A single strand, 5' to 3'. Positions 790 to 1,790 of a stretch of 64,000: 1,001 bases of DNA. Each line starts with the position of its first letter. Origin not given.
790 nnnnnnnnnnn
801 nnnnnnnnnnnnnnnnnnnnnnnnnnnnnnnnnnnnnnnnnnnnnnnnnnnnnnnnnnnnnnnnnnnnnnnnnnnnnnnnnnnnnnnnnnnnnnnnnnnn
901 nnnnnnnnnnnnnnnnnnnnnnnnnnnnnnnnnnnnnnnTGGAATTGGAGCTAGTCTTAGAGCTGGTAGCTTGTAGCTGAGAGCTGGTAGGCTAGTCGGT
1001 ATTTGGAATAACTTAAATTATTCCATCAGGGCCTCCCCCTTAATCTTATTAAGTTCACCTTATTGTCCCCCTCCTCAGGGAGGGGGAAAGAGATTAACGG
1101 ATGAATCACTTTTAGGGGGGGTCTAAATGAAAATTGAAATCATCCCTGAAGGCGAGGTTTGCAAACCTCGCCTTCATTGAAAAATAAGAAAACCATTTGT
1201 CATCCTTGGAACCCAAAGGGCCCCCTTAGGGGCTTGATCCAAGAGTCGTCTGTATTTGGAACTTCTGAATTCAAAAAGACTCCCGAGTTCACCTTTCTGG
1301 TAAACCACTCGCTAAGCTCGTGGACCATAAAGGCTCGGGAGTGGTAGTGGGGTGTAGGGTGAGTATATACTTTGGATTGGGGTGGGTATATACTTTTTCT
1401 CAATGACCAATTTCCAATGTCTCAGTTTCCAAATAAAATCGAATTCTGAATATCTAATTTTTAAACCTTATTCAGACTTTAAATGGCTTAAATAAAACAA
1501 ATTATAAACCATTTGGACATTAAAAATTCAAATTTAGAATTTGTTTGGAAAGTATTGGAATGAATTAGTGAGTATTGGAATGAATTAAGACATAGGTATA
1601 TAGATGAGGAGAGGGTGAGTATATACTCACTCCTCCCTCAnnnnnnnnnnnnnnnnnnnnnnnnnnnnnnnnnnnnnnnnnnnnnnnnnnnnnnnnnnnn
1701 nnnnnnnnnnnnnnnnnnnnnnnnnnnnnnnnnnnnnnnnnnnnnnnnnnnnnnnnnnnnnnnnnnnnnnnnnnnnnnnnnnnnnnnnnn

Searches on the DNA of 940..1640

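Call 95: search_rna_families(source=window, start=940, end=1640, threshold=evalue, max_evalue=1)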
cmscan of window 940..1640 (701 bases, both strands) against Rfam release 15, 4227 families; matches with E-value up to 1: 4.
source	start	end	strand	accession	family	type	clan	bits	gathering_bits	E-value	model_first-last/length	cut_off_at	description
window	1141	1186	-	RF00979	mir-553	Gene; miRNA;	-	23.9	82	0.048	1-62/62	no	mir-553 microRNA precursor family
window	1030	1088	-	RF01762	whalefall-1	Gene; sRNA;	-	23.1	37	0.0015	1-56/56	no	Whalefall-1 RNA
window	1065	1123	+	RF01762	whalefall-1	Gene; sRNA;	-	21.1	37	0.0067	1-56/56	no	Whalefall-1 RNA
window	1146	1177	-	RF03614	mir-3431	Gene; miRNA;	-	18.4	100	0.53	1-86/86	no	mir-3431 microRNA precursor family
